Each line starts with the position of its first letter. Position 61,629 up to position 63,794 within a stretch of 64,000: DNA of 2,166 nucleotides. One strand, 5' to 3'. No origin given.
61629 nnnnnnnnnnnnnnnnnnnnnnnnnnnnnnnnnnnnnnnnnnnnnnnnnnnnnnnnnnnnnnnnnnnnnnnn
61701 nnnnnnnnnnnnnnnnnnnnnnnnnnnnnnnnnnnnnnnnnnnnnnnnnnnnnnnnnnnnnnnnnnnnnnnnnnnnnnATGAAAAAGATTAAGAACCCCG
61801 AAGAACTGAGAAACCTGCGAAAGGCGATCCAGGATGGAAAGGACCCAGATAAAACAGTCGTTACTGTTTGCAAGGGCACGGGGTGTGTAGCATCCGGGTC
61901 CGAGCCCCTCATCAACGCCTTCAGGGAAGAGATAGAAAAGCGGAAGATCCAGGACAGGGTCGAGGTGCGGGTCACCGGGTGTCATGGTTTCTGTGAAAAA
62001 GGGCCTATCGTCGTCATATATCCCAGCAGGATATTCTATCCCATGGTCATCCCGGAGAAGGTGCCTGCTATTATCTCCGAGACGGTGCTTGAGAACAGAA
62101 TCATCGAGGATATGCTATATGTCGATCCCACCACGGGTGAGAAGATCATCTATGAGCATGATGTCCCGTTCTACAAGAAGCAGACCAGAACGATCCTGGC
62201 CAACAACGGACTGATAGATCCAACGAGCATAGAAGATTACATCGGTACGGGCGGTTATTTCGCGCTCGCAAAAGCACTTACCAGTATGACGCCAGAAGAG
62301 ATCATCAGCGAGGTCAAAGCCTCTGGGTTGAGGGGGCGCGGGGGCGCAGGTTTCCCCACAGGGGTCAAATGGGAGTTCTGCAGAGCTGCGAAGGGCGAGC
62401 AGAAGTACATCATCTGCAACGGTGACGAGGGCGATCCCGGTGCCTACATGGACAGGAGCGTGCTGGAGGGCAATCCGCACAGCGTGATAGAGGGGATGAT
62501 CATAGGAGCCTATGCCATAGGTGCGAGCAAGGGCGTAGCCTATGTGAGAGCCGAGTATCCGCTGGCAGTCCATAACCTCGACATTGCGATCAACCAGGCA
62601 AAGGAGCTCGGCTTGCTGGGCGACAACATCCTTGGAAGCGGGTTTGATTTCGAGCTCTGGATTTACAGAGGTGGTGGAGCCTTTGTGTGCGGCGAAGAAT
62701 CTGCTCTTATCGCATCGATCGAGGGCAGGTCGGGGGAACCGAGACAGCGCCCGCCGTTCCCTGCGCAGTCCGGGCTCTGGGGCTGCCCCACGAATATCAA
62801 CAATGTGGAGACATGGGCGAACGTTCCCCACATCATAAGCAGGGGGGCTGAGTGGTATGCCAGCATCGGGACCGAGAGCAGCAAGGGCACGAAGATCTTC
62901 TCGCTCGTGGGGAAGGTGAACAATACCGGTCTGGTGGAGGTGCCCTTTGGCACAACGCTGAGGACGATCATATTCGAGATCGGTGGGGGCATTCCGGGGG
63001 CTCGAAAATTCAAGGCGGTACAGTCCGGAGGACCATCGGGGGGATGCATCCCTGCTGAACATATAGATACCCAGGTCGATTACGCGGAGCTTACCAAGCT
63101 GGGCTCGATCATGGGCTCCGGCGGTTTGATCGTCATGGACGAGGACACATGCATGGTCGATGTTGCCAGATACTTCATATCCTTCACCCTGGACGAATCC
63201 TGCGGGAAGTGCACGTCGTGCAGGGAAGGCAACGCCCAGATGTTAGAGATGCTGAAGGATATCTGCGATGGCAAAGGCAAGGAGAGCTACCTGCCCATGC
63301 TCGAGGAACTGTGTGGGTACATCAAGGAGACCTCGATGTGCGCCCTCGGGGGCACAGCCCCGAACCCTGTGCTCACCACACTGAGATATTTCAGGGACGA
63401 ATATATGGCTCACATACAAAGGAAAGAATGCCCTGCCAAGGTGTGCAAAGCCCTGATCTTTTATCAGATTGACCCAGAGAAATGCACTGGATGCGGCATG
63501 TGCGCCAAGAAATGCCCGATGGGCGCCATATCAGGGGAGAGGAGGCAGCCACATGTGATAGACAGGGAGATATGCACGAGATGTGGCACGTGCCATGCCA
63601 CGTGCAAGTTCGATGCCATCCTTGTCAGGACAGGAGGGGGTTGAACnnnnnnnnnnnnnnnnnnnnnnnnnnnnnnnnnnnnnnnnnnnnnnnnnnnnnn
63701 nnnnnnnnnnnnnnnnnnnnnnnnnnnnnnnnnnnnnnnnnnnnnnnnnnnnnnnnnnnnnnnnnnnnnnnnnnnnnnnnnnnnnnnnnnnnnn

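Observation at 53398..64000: Large HdrA / MvhD / FrhB / NuoEF / NuoG-like gene cluster: a candidate NAD(H)- or F420-linked flavin-based electron-bifurcating heterodisulfide reductase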

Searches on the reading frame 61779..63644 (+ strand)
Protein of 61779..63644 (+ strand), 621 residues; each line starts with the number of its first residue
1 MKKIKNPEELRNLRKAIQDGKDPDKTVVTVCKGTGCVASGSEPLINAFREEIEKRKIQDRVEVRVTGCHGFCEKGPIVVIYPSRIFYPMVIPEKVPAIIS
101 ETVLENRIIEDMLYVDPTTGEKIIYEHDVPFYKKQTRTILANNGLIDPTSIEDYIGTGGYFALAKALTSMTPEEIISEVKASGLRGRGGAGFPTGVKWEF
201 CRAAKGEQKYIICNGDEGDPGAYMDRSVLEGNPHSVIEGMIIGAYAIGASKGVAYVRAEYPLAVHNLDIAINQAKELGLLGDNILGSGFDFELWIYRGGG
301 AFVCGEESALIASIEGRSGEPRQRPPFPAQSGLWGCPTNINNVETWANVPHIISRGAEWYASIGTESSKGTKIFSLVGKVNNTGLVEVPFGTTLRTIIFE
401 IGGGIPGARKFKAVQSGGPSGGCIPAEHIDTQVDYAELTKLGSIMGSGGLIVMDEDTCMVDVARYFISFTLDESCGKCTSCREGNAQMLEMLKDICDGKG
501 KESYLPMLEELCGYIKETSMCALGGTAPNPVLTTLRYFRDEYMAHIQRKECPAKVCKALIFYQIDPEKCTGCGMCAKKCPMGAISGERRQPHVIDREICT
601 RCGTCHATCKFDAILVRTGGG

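Call 3: search_protein_families(library=pfam, proteins=[window:61779-63644:+], max_evalue=0.001)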
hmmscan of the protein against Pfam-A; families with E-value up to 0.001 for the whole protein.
window:61779-63644:+ (621 aa): 12 families
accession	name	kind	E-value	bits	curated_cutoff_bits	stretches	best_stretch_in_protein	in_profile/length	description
PF01512.22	Complex1_51K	-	1.3e-46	158.6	31.2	1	179-351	1-150/150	Nuo51 FMN-binding domain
PF10589.14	NADH_4Fe-4S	-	2.2e-31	108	23.5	1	461-545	1-85/85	NADH-ubiquinone oxidoreductase-F iron-sulfur binding region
PF00037.32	Fer4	-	3.3e-12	46.1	21.1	2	562-585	1-24/24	4Fe-4S binding domain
PF12837.12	Fer4_6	-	1.7e-08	34.5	25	1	563-584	3-24/24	4Fe-4S binding domain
PF01257.25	2Fe-2S_thioredx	-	2.8e-08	34.2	24.8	1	23-101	63-143/145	Thioredoxin-like [2Fe-2S] ferredoxin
PF12797.12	Fer4_2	-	5.5e-08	32.7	24.5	1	564-580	5-21/22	4Fe-4S binding domain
PF12838.12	Fer4_7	-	1.1e-07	32.6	27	1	568-613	1-52/52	4Fe-4S dicluster domain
PF13187.11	Fer4_9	-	6.2e-07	29.8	27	1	568-613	1-51/52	4Fe-4S dicluster domain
PF13237.11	Fer4_10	-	2.2e-06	27.9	25.5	1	563-609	3-52/53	4Fe-4S dicluster domain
PF14697.11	Fer4_21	-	3.6e-06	27.5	35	1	563-614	2-57/59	4Fe-4S dicluster domain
PF10531.15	SLBB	-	7.6e-06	26.1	27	1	374-422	2-53/55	SLBB domain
PF12800.12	Fer4_4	-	0.00029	21.4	24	0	566-582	1-17/17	4Fe-4S binding domain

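Call 8: search_protein_families(library=ncbifam, proteins=[window:61779-63644:+], max_evalue=0.001)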
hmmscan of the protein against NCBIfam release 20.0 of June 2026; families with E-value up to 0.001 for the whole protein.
window:61779-63644:+ (621 aa): 47 families (the best 25 are shown)
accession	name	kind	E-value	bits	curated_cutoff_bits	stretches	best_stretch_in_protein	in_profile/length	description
TIGR01959.1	nuoF_fam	equivalog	2e-151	504.1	558.65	1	148-546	11-410/410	NADH-quinone oxidoreductase subunit NuoF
NF008436.0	PRK11278.1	equivalog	4.3e-122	408.2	749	1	148-555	24-435/448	NADH-quinone oxidoreductase subunit NuoF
NF010120.0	PRK13596.1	equivalog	2.1e-118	395.6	389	1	159-550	27-421/433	NADH-quinone oxidoreductase subunit NuoF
NF041612.1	fdxn_Clost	equivalog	1.4e-13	51.3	150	1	36-110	24-98/102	2Fe-2S ferredoxin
NF058577.1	FdxA_fam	equivalog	6e-13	48.8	65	2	567-613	7-52/52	4Fe-4S ferredoxin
NF041613.1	fdxn_Azotob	equivalog_domain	7.7e-13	48.6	195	1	35-113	23-101/107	2Fe-2S ferredoxin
TIGR01945.1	rnfC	subfamily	6.3e-11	41.5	245.95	1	165-274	114-221/435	RnfABCDGE type electron transport complex subunit C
NF040864.1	HgcB_ferredoxin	equivalog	6.4e-11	41.9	99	1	562-621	9-68/93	mercury methylation ferredoxin HgcB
TIGR04481.1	PR_assoc_PrdC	equivalog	1.1e-10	40.9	490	1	172-422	73-286/425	proline reductase-associated electron transfer protein PrdC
NF040770.1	hetero_SS_HdrA2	exception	4.1e-10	38.4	1100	1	562-617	572-626/777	CoB-CoM heterodisulfide reductase HdrA2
TIGR01944.1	rnfB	subfamily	4.3e-10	39.5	68.7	1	561-616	107-162/190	RnfABCDGE type electron transport complex subunit B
NF003454.1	PRK05035.1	equivalog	6.8e-10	38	345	1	166-275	117-223/556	electron transport complex subunit RsxC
TIGR02179.1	PorD_KorD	subfamily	8.1e-09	35.5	60.05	2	564-615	22-73/78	2-oxoacid:acceptor oxidoreductase, delta subunit, pyruvate/2-ketoisovalerate family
NF005415.0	PRK06991.1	equivalog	1.3e-08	34.8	281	1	561-615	79-133/284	electron transport complex subunit RsxB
NF038196.1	ferrodoxin_EFR1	subfamily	1.7e-07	31.5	75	1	564-616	182-231/242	EFR1 family ferrodoxin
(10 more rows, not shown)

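Call 9: find_encoding_contigs(protein=window:61779-63644:+, flank=10000, max_places=6)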
Protein window:61779-63644:+ (621 aa): no gene with exactly this product is on record in the collection.

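Call 25: search_solved_structures(query=window:61779-63644:+, max_evalue=1e-10)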
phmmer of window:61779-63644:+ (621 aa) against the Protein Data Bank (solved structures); distinct sequences matched with E-value up to 1e-10: 64 (the best 60 are shown).
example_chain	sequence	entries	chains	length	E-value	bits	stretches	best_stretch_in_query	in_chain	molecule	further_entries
7t2r_B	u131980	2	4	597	9.6e-263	876.5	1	28-614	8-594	NiFe hydrogenase subunit B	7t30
7q4v_B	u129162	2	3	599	1.2e-238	797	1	26-614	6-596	Iron hydrogenase HydB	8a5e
8a6t_B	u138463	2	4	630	2.8e-231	772.6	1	1-614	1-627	Electron bifurcating hydrogenase subunit HydB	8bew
9bov_B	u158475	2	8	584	4.3e-228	762.1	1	33-616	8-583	NADH dehydrogenase (Quinone)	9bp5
9n5u_B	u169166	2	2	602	5.9e-226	755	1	34-616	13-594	NfnB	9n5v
9mqx_B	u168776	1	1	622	1.4e-223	747.2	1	6-614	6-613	NADH:ubiquinone oxidoreductase, NADH-binding (51 kD) subunit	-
7p5h_B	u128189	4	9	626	6.7e-214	715.2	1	13-614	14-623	Fe-hydrogenase, subunit beta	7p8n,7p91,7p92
8oh5_B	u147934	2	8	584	5.2e-212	708.9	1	32-616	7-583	NAD-reducing hydrogenase subunit HoxF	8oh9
7q4w_B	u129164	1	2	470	8.3e-206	688.5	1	151-614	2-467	Iron hydrogenase HydB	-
2fug_1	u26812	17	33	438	8.5e-119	401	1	136-549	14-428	NADH-quinone oxidoreductase chain 1 | NADH-QUINONE OXIDOREDUCTASE SUBUNIT 1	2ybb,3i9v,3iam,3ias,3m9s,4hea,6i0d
6vw7_B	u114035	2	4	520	1.6e-118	400.1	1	34-542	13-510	NAD-dependent formate dehydrogenase beta subunit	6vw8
7p64_F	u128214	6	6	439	8.3e-111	374.6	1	148-548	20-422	NADH-quinone oxidoreductase subunit F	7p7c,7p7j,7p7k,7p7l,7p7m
7p61_F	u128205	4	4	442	8.5e-111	374.6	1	148-548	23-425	NADH-quinone oxidoreductase subunit F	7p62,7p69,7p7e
7awt_F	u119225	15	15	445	8.7e-111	374.5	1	148-548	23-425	NADH-quinone oxidoreductase subunit F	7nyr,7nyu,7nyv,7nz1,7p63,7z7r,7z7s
9q8i_F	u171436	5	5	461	9.7e-111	374.4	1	148-548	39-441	NADH-quinone oxidoreductase subunit F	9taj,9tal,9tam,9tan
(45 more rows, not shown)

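Call 50: find_related_loci(query=window:61779-63644:+, collection=genome_contigs, flank=10000)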
Query window:61779-63644:+ (621 aa) in genome_contigs; peptide patterns used: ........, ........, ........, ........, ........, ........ (x = any residue, [..] = any of these).
600 stretches matched a pattern (row limit reached: there are more); 598 encode a relative of the query (tblastn E <= 1e-3); the best 80 are kept; 80 distinct loci.
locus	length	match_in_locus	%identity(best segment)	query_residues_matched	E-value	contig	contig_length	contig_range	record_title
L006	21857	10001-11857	67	1-619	0e+0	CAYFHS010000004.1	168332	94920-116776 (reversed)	MAG TPA_asm: uncultured archaeon isolate ERP003628_co1_33 genome assembly, contig: NODE_6_length_168332_cov_12.702098, w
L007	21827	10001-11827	65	1-609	0e+0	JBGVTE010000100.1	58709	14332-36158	MAG: Candidatus Aminicenantaceae bacterium isolate S_218_B4 k127_650105, whole genome shotgun sequence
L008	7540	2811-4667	64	1-619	0e+0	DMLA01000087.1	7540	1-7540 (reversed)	MAG TPA_asm: Chloroflexi bacterium isolate UBA7937 contig_3921, whole genome shotgun sequence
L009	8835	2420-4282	63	1-619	0e+0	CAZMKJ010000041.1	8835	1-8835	MAG TPA_asm: uncultured Dehalococcoidia bacterium isolate SRP239594_co1_171 genome assembly, contig: NODE_4624_length_88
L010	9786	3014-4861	63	6-619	0e+0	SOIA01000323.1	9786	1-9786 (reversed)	MAG: Candidatus Aminicenantes bacterium isolate E29_bin11 NODE_2397_length_9786_cov_15.575686, whole genome shotgun sequ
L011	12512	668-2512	61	2-616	0e+0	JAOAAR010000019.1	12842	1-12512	MAG: Planctomycetota bacterium isolate SKW154 NODE_18_length_12875_cov_2.854430, whole genome shotgun sequence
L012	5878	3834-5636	64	9-609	0e+0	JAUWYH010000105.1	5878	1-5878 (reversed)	MAG: Candidatus Aminicenantes bacterium isolate CSMAG_2705 CSMAG_2705_k141_281764_length_5878_cov_9.6653, whole genome s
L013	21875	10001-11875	61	1-619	0e+0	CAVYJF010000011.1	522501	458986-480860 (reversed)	MAG: uncultured Acidobacteriota bacterium isolate MFD01476.bin.2.38 genome assembly, contig: contig_16390, whole genome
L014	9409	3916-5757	63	2-615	0e+0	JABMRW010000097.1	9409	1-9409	MAG: Deltaproteobacteria bacterium isolate bin.571 k141_5183447, whole genome shotgun sequence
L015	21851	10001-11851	61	3-619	0e+0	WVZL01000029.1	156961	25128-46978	MAG: Candidatus Aminicenantes bacterium isolate CS4-C018 C_merged_R1_(paired)_contig_2333, whole genome shotgun sequence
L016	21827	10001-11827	61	1-609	0e+0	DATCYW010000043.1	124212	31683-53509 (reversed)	MAG TPA_asm: Malonomonas sp. isolate SMAG_U54 k141_89928, whole genome shotgun sequence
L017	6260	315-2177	61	1-619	0e+0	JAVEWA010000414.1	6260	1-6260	MAG: Polyangia bacterium isolate BF4_134 NODE_43794_length_6260_cov_3.345671_Biofilm4, whole genome shotgun sequence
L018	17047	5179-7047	60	1-619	0e+0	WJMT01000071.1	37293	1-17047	MAG: Candidatus Aminicenantes bacterium isolate Bin_127 k141_2299232, whole genome shotgun sequence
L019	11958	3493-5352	60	1-619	0e+0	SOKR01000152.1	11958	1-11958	MAG: Dehalococcoidia bacterium isolate E44_bin88 NODE_2214_length_11958_cov_9.955641, whole genome shotgun sequence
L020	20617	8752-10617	60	1-619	0e+0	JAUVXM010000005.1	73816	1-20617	MAG: Candidatus Aminicenantes bacterium isolate CSMAG_1216 CSMAG_1216_k141_866952_length_73816_cov_45.6199, whole genome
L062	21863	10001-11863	57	1-619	0e+0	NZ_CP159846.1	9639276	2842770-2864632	Desulfosarcina variabilis str. Montpellier chromosome, complete genome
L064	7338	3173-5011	60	3-615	0e+0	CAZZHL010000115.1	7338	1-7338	MAG TPA_asm: uncultured Pirellulales bacterium isolate binchicken_co34_270 genome assembly, contig: NODE_18109_length_73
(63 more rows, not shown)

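Call 57: search_solved_structures(query=window:61779-63644:+, max_evalue=1e-200, show_alignments=1)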
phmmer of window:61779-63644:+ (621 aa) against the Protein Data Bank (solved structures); distinct sequences matched with E-value up to 1e-200: 9.
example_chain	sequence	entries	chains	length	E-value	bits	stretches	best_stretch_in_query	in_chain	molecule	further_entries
7t2r_B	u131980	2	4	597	9.6e-263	876.5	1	28-614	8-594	NiFe hydrogenase subunit B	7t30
7q4v_B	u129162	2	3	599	1.2e-238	797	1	26-614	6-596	Iron hydrogenase HydB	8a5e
8a6t_B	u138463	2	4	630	2.8e-231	772.6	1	1-614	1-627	Electron bifurcating hydrogenase subunit HydB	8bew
9bov_B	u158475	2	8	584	4.3e-228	762.1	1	33-616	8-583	NADH dehydrogenase (Quinone)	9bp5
9n5u_B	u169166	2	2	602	5.9e-226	755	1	34-616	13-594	NfnB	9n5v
9mqx_B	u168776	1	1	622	1.4e-223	747.2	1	6-614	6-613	NADH:ubiquinone oxidoreductase, NADH-binding (51 kD) subunit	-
7p5h_B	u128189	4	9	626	6.7e-214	715.2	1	13-614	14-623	Fe-hydrogenase, subunit beta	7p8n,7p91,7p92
8oh5_B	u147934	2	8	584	5.2e-212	708.9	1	32-616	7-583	NAD-reducing hydrogenase subunit HoxF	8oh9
7q4w_B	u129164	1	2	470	8.3e-206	688.5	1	151-614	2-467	Iron hydrogenase HydB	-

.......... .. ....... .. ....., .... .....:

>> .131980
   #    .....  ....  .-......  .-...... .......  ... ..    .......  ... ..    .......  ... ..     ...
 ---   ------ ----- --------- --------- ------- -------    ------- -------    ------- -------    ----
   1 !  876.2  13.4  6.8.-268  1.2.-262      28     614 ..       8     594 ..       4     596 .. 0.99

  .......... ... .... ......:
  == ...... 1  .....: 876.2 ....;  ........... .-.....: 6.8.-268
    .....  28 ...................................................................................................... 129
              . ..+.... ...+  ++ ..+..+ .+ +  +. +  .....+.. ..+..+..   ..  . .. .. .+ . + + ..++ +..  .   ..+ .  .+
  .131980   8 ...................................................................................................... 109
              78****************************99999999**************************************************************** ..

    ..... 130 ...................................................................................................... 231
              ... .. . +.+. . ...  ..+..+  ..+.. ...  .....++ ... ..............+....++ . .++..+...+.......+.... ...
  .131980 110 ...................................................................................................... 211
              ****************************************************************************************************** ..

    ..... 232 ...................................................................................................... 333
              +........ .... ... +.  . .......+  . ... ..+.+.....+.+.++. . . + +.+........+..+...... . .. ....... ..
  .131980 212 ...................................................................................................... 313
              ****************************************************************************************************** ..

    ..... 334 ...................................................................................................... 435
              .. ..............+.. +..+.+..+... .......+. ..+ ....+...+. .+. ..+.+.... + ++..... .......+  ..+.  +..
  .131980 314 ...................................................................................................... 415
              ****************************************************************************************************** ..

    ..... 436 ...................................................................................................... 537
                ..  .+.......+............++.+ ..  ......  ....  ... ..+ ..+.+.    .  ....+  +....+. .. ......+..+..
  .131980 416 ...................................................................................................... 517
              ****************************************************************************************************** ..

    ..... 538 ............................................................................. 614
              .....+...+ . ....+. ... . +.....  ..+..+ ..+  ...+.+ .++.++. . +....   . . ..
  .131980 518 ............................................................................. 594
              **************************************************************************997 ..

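Call 63: search_protein_families(library=pfam, proteins=[L062:1170-3209:+, L062:3248-3784:+, L062:3820-4971:+, L062:8692-9330:+, L062:11923-12540:+, L064:1-100:+], max_evalue=0.00001)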
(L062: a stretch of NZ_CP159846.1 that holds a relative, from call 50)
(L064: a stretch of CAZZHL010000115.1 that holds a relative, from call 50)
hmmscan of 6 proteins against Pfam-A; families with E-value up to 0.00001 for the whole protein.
L062:1170-3209:+ (679 aa): 2 families
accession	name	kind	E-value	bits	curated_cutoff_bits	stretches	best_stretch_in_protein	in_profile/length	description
PF02730.20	AFOR_N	-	3.5e-69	233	29.8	1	28-224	4-199/199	Aldehyde ferredoxin oxidoreductase, N-terminal domain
PF01314.23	AFOR_C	-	3.7e-65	221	27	1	255-655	14-385/385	Aldehyde ferredoxin oxidoreductase, domains 2 & 3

L062:3248-3784:+ (178 aa): 0 families

L062:3820-4971:+ (383 aa): 8 families
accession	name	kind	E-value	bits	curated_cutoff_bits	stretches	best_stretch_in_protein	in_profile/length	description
PF02754.22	CCG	-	1.5e-38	131.2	20.6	2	270-357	1-84/85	Cysteine-rich domain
PF13183.11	Fer4_8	-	3.7e-12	47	27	1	24-81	4-68/68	4Fe-4S dicluster domain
PF13187.11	Fer4_9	-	1.8e-08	34.7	27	1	25-80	2-50/52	4Fe-4S dicluster domain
PF13237.11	Fer4_10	-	1.3e-07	31.9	25.5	1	23-78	7-53/53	4Fe-4S dicluster domain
PF12838.12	Fer4_7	-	2e-07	31.8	27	1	25-81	2-52/52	4Fe-4S dicluster domain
PF13534.11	Fer4_17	-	2.4e-07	31.6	22.2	1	25-81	2-60/61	4Fe-4S dicluster domain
PF25160.1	LdpA_Fe-S-bd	-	1.2e-06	28.6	27.6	0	17-45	20-48/49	LdpA Fe-S cluster-binding domain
PF13484.11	Fer4_16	-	2.3e-06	28.7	30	0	21-38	49-66/66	4Fe-4S double cluster binding domain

L062:8692-9330:+ (212 aa): 1 family
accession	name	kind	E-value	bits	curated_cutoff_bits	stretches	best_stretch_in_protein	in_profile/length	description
PF02662.21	FlpD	-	1.6e-25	89.9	22.3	1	1-91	34-123/123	Methyl-viologen-reducing hydrogenase, delta subunit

L062:11923-12540:+ (205 aa): 5 families
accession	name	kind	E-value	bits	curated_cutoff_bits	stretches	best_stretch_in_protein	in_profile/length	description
PF13510.11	Fer2_4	-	5e-20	71.8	22.8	1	3-80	3-81/82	2Fe-2S iron-sulfur cluster binding domain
PF00111.32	Fer2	-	5.9e-09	36.2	21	1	8-57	3-50/77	2Fe-2S iron-sulfur cluster binding domain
PF12838.12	Fer4_7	-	1.4e-08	35.5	27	1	125-180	2-52/52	4Fe-4S dicluster domain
PF22117.2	Fer4_Nqo3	-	3.7e-08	33.9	27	1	121-181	7-66/67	NADH-quinone oxidoreductase subunit 3, ferredoxin-like domain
PF13237.11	Fer4_10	-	1.3e-06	28.7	25.5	0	161-179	4-24/53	4Fe-4S dicluster domain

L064:1-100:+ (33 aa): 0 families
